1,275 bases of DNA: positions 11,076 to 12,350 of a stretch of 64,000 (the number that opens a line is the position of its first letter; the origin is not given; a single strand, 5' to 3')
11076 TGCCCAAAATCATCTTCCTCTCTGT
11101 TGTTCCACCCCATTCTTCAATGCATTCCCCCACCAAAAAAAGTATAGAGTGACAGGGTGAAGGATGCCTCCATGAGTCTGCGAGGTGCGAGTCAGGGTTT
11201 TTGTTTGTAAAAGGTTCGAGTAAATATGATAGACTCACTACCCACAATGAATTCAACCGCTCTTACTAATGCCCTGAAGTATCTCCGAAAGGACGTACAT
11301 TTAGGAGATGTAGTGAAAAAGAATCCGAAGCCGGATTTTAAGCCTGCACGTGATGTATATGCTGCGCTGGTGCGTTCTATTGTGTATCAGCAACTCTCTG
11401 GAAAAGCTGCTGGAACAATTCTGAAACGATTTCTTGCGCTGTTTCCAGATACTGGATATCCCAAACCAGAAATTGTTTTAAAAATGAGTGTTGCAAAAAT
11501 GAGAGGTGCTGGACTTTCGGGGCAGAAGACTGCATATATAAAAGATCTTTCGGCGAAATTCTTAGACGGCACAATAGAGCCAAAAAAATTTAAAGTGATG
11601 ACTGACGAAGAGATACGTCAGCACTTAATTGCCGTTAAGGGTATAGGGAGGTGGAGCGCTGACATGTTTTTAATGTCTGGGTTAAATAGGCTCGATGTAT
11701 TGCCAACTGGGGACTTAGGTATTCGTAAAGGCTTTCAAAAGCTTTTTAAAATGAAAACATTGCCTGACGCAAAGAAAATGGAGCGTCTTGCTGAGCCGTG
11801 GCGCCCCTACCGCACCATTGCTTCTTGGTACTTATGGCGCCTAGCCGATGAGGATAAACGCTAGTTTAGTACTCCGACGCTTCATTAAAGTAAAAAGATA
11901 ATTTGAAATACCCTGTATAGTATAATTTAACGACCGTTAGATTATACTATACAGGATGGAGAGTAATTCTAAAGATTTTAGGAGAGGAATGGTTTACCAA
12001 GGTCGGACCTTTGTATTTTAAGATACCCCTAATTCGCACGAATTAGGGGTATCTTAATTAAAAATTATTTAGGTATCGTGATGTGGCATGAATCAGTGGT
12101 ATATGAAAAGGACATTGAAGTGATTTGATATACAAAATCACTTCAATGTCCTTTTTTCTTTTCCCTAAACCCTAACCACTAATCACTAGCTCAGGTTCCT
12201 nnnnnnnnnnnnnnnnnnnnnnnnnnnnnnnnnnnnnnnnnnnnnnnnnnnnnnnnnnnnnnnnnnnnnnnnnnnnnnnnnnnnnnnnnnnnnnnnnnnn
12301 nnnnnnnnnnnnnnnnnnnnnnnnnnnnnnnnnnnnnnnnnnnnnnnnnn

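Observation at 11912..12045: Co-occurring long palindromes: a 42-bp palindrome with divergent TATAAT boxes (three copies) and an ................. palindrome resembling the CsoR box (two copies)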

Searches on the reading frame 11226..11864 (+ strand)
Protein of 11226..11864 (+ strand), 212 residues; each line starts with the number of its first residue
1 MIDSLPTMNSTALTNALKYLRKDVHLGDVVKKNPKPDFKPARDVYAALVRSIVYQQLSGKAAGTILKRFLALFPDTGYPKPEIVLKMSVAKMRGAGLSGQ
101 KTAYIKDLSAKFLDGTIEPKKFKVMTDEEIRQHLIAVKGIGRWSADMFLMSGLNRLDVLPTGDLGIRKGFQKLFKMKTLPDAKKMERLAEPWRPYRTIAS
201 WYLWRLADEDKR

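Call 39: search_protein_families(library=pfam, proteins=[window:11226-11864:+], max_evalue=0.01)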
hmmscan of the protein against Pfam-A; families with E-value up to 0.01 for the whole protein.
window:11226-11864:+ (212 aa): 1 family
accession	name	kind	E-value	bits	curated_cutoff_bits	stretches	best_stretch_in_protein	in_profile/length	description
PF00730.31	HhH-GPD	-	6.7e-18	65.4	26.2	1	49-194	1-108/108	HhH-GPD superfamily base excision DNA repair protein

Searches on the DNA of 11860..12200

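Call 25: search_rna_families(source=window, start=11860, end=12200, threshold=evalue, max_evalue=10)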
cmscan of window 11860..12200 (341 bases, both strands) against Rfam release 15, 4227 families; matches with E-value up to 10: 47.
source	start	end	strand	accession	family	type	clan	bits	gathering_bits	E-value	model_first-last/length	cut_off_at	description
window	12104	12159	-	RF03623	mir-1252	Gene; miRNA;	-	37.8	70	4.1e-05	1-65/65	no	mir-1252 microRNA precursor family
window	12104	12159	+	RF03623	mir-1252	Gene; miRNA;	-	34.6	70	0.00023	1-65/65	no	mir-1252 microRNA precursor family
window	12104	12160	+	RF04036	mir-2076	Gene; miRNA;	-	31.6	90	7.2e-05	1-68/68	no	mir-2076 microRNA precursor family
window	12101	12159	-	RF04036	mir-2076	Gene; miRNA;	-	30.7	90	0.00013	1-68/68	no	mir-2076 microRNA precursor family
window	12098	12165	+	RF00642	mir-23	Gene; miRNA;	-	30.3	52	0.00011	1-73/73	no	mir-23 microRNA precursor family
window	12068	12161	+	RF02551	DapZ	Cis-reg;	-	28.9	56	0.0029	1-78/78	no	ABC transporter regulator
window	12098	12164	+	RF04258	mir-994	Gene; miRNA;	-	25.2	93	0.0063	1-81/81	no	mir-994 microRNA precursor family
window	11910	11957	-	RF04251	MIR5070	Gene; miRNA;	CL00139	24.6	100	0.016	15-102/116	no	MIR5070 microRNA precursor family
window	12107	12152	-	RF03210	mir-7359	Gene; miRNA;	-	23.4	90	0.037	1-56/56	no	mir-7359 microRNA precursor family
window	12107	12154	-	RF03980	mir-2012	Gene; miRNA;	-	22.8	90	0.038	1-84/84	no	mir-2012 microRNA precursor family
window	12107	12156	+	RF04130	MIR7996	Gene; miRNA;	-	22.6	119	0.066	1-190/190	no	MIR7996 microRNA precursor family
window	12018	12057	+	RF03173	mir-4504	Gene; miRNA;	-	22.4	104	0.033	1-92/92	no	mir-4504 microRNA precursor family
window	12010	12065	-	RF02362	Yfr10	Gene; sRNA;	-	22.2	43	0.44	1-78/78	no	Cyanobacterial functional RNA 10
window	12107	12154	+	RF03980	mir-2012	Gene; miRNA;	-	22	90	0.06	1-84/84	no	mir-2012 microRNA precursor family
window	12009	12064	+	RF04172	MIR8675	Gene; miRNA;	-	21.2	90.8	0.12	1-95/95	no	MIR8675 microRNA precursor family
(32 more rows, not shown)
